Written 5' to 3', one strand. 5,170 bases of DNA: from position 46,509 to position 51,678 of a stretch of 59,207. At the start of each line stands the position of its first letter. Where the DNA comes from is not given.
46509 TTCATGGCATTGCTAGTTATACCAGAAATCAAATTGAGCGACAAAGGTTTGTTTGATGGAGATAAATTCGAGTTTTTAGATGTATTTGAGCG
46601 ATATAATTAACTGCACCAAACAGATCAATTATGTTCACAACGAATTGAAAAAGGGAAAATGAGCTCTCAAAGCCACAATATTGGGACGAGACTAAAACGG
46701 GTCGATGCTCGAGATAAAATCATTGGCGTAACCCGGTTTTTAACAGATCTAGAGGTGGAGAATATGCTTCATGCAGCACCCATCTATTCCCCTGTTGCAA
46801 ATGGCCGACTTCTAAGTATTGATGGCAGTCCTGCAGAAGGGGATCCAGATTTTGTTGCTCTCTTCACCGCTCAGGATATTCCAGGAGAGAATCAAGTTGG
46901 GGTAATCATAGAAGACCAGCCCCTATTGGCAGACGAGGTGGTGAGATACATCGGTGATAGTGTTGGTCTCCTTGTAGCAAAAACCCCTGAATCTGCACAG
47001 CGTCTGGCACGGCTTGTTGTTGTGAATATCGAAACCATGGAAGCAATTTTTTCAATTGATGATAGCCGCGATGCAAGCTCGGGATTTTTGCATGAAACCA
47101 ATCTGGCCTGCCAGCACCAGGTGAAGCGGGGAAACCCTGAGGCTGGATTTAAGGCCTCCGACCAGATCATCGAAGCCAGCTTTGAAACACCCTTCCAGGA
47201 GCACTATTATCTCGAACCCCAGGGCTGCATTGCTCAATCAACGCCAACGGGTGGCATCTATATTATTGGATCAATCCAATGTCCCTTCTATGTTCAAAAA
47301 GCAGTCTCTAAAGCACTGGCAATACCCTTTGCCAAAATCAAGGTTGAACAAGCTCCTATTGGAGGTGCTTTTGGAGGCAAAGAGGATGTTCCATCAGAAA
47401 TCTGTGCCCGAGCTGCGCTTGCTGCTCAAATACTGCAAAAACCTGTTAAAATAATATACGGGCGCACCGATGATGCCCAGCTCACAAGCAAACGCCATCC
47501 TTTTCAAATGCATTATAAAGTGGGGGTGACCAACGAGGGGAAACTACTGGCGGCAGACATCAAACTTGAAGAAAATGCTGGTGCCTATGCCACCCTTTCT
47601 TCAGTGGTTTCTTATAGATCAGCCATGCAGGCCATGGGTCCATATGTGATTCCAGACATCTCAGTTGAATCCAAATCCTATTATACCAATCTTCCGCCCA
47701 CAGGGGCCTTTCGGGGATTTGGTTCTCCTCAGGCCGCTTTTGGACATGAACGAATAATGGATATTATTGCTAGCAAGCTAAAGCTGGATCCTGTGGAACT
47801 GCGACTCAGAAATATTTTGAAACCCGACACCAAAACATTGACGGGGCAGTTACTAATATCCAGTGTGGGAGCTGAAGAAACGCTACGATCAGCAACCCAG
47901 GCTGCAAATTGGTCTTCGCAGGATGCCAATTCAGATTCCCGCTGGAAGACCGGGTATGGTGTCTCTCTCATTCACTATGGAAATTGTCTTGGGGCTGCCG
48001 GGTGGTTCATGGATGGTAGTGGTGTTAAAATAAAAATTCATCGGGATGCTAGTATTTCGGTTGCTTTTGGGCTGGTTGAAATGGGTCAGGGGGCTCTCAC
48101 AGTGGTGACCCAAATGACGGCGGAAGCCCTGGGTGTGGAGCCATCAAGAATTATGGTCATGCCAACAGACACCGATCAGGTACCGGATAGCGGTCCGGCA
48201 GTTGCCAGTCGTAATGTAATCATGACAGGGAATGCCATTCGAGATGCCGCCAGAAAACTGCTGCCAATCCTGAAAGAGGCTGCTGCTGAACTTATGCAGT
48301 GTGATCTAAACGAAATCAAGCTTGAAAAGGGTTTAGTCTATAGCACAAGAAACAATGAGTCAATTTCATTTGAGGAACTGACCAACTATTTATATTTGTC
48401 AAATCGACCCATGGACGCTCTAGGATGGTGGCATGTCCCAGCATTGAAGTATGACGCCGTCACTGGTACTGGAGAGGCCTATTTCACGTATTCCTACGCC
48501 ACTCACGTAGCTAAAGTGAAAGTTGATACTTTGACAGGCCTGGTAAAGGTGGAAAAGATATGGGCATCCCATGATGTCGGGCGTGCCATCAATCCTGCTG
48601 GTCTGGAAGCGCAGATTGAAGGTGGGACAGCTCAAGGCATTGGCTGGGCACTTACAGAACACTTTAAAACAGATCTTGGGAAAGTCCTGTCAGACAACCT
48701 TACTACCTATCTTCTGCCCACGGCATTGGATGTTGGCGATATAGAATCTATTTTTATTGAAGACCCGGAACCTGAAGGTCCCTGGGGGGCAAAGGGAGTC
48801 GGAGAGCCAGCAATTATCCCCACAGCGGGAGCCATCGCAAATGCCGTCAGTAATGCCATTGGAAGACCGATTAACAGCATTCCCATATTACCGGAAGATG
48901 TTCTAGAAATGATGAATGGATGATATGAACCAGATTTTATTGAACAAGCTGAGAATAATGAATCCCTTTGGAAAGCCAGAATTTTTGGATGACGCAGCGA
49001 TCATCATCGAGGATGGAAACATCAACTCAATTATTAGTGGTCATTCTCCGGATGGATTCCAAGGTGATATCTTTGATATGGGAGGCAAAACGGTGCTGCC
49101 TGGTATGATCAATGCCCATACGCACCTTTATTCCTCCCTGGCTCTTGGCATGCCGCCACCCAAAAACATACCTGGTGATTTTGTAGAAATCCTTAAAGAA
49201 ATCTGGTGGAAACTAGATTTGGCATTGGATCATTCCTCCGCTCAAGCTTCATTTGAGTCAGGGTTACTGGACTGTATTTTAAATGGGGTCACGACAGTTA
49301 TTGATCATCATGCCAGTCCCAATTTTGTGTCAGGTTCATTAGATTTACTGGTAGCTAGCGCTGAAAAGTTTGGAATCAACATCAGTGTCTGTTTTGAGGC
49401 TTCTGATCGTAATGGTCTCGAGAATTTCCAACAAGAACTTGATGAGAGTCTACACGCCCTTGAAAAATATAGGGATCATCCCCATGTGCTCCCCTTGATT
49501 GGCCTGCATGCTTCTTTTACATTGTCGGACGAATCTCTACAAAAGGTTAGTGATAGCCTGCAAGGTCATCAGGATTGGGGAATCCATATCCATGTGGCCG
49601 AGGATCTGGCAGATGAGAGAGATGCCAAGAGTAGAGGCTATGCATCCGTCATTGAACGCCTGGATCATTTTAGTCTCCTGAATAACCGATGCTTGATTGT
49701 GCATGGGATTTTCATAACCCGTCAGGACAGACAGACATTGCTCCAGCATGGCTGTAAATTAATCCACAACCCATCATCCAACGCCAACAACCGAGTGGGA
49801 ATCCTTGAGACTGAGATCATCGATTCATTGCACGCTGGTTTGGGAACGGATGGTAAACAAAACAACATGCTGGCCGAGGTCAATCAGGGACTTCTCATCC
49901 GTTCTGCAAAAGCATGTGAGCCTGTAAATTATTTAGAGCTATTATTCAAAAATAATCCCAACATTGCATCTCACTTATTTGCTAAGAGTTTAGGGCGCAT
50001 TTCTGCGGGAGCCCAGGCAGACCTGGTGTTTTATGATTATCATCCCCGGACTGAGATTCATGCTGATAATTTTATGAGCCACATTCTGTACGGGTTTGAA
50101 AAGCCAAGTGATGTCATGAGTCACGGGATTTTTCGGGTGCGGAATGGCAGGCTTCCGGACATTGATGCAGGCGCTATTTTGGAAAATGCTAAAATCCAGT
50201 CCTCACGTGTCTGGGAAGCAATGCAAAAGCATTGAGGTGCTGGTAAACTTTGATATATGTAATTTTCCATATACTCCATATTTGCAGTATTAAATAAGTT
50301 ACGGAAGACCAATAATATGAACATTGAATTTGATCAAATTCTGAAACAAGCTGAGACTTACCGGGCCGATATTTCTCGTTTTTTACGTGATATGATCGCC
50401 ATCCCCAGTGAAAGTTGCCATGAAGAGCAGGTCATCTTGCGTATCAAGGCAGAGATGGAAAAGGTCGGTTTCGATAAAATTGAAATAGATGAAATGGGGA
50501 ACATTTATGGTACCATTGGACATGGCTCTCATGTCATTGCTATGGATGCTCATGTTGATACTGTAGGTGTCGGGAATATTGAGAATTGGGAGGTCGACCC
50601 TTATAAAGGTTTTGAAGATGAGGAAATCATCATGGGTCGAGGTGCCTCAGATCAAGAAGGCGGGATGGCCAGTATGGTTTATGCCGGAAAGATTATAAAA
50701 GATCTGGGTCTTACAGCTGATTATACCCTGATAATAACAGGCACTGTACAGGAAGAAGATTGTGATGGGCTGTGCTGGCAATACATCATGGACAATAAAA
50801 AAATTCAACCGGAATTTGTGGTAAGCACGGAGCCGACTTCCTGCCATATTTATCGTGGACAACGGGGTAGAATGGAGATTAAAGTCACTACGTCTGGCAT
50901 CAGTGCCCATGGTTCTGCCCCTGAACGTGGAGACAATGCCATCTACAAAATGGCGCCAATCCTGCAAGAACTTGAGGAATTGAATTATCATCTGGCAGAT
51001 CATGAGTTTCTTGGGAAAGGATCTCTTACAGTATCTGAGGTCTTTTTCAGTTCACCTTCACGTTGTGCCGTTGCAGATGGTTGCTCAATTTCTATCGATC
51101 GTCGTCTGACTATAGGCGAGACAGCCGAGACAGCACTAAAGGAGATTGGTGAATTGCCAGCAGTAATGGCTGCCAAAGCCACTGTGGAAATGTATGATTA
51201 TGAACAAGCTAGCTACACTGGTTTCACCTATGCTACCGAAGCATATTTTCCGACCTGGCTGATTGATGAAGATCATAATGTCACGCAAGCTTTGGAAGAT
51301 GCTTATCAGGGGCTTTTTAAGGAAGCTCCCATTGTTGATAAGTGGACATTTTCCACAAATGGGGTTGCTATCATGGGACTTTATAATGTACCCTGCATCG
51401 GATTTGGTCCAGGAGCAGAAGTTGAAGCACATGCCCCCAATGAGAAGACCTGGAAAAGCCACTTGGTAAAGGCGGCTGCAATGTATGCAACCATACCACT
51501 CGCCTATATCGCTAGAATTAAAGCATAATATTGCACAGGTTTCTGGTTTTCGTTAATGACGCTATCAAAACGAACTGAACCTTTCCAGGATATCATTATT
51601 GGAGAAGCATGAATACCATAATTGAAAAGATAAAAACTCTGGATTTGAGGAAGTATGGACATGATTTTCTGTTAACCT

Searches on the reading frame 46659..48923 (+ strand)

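Call 67: search_protein_families(library=pfam, proteins=[window:46659-48923:+], max_evalue=0.00001)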
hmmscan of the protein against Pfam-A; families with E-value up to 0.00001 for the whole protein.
window:46659-48923:+ (754 aa): 3 families
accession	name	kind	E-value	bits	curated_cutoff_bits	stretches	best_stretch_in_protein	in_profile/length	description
PF20256.3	MoCoBD_2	-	1.8e-80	270.9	27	1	415-692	8-282/283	Molybdopterin cofactor-binding domain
PF02738.23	MoCoBD_1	-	5.5e-78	261.9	27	1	149-386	9-244/244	Molybdopterin cofactor-binding domain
PF01315.27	Ald_Xan_dh_C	-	3.7e-20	72.7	31.3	1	24-126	3-108/110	Aldehyde oxidase and xanthine dehydrogenase, a/b hammerhead domain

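Call 70: search_protein_families(library=ncbifam, proteins=[window:46659-48923:+], max_evalue=1e-30)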
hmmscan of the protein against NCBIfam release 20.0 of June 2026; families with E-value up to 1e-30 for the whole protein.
window:46659-48923:+ (754 aa): 13 families
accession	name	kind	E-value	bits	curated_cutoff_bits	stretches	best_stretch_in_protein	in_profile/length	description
TIGR03196.1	pucD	equivalog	1.9e-147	492.8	783.65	1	8-749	3-755/763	xanthine dehydrogenase subunit D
NF043082.1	XdhA_XDHase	equivalog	6.1e-145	484.2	780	1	8-751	1-751/758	xanthine dehydrogenase subunit XdhA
NF007426.0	PRK09970.1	equivalog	7.1e-138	460.8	916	1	6-752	4-755/761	xanthine dehydrogenase molybdenum-binding subunit XdhA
TIGR02965.1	xanthine_xdhB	equivalog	2.6e-134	449.2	849.5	1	13-735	6-730/758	xanthine dehydrogenase molybdopterin binding subunit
TIGR03311.1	Se_dep_XDH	equivalog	1.6e-133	446.6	830.45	1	7-540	161-680/848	selenium-dependent xanthine dehydrogenase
TIGR03194.1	4hydrxCoA_A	equivalog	1.9e-132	443.2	994.55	1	14-751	3-745/746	4-hydroxybenzoyl-CoA reductase subunit alpha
NF041018.1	glyceraldDH_alpha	equivalog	3.2e-123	412.7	790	1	8-749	3-741/741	glyceraldehyde dehydrogenase subunit alpha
NF045668.1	pterin_aldehy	equivalog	5.2e-112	375.6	1100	1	5-752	172-904/905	molybdopterin-dependent aldehyde oxidoreductase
NF040766.1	CODH_aero_grp5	exception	1.7e-93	314.2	950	1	6-572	3-588/785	aerobic carbon-monoxide dehydrogenase large subunit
NF041671.1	peri_hyde_PaoC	equivalog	2e-77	261.2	1180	1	5-752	15-731/735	aldehyde oxidoreductase molybdenum-binding subunit PaoC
TIGR02416.1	CO_dehy_Mo_lg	equivalog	8.1e-70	235.9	991.15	1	22-734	7-750/770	aerobic carbon-monoxide dehydrogenase large subunit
TIGR03313.1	Se_sel_red_Mo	hypoth_equivalog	1e-67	228.6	1101.9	1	146-752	350-949/951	molybdopterin-dependent oxidoreductase Mo/Fe-S-binding subunit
TIGR02969.1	mam_aldehyde_ox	subfamily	8e-63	212.4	1912.3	1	21-720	589-1266/1330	aldehyde oxidase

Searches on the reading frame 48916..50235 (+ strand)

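Call 67: search_protein_families(library=pfam, proteins=[window:48916-50235:+], max_evalue=0.00001)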
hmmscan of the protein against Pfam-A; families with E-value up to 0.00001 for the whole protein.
window:48916-50235:+ (439 aa): 2 families
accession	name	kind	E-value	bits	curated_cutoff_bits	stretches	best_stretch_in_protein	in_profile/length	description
PF01979.26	Amidohydro_1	-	1.8e-30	106.8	25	1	59-384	1-329/345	Amidohydrolase family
PF07969.17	Amidohydro_3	-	2.4e-06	27.7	29.7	0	52-82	2-34/472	Amidohydrolase family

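Call 70: search_protein_families(library=ncbifam, proteins=[window:48916-50235:+], max_evalue=1e-30)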
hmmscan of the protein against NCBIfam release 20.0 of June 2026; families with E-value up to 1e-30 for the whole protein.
window:48916-50235:+ (439 aa): 4 families
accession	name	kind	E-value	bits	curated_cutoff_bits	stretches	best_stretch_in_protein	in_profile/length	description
NF005540.0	PRK07203.1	equivalog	3.8e-108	362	444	1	8-437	3-443/444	putative aminohydrolase SsnA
TIGR03314.1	Se_ssnA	subfamily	1.1e-100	337.6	455.5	1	20-436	14-441/441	putative selenium metabolism protein SsnA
NF006055.0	PRK08203.1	equivalog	9.3e-36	123.3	532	1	5-434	5-452/455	8-oxoguanine deaminase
NF006549.0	PRK09045.1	equivalog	3.4e-32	111.6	540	1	22-432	25-439/444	TRZ/ATZ family hydrolase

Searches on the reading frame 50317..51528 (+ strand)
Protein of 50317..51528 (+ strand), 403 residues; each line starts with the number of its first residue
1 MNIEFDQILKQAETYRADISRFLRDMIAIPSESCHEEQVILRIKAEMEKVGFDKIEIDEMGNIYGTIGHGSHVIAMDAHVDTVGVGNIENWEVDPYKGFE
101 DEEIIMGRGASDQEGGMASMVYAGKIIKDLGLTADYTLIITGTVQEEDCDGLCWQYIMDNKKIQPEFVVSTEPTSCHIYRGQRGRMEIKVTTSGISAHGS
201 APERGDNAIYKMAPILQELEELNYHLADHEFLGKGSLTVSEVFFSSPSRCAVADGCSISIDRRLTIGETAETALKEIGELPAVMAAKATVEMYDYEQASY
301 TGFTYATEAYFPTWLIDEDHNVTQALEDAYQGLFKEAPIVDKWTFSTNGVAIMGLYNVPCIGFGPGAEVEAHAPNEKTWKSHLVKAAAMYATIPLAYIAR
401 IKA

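Call 67: search_protein_families(library=pfam, proteins=[window:50317-51528:+], max_evalue=0.00001)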
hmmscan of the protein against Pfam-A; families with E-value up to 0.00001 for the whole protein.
window:50317-51528:+ (403 aa): 2 families
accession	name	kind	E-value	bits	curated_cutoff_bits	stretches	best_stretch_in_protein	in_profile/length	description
PF01546.33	Peptidase_M20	-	6.2e-22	78.9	24.6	1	76-393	2-203/206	Peptidase family M20/M25/M40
PF07687.19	M20_dimer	-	9.3e-15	54.9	21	1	181-279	2-97/107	Peptidase dimerisation domain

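Call 70: search_protein_families(library=ncbifam, proteins=[window:50317-51528:+], max_evalue=1e-30)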
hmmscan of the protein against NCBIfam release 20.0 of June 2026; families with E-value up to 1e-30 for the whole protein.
window:50317-51528:+ (403 aa): 6 families
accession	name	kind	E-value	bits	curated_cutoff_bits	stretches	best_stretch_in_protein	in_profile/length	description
TIGR03526.1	selenium_YgeY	hypoth_equivalog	1.4e-203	676.1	321.5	1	5-398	1-394/395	YgeY family selenium metabolism-linked hydrolase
NF009555.0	PRK13004.1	equivalog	6e-197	654.3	321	1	4-399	2-397/399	YgeY family selenium metabolism-linked hydrolase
TIGR01910.1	DapE-ArgE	subfamily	1.2e-55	189.3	217.6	1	21-387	2-371/373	ArgE/DapE family deacylase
NF006365.0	PRK08588.1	subfamily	8.2e-35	120.8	289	1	21-398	11-381/383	succinyl-diaminopimelate desuccinylase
NF006399.0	PRK08651.1-2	equivalog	5.6e-33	114.5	381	0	17-223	4-217/405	succinyl-diaminopimelate desuccinylase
NF009557.0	PRK13009.1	equivalog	3.2e-32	112.1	284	1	19-393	5-370/377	succinyl-diaminopimelate desuccinylase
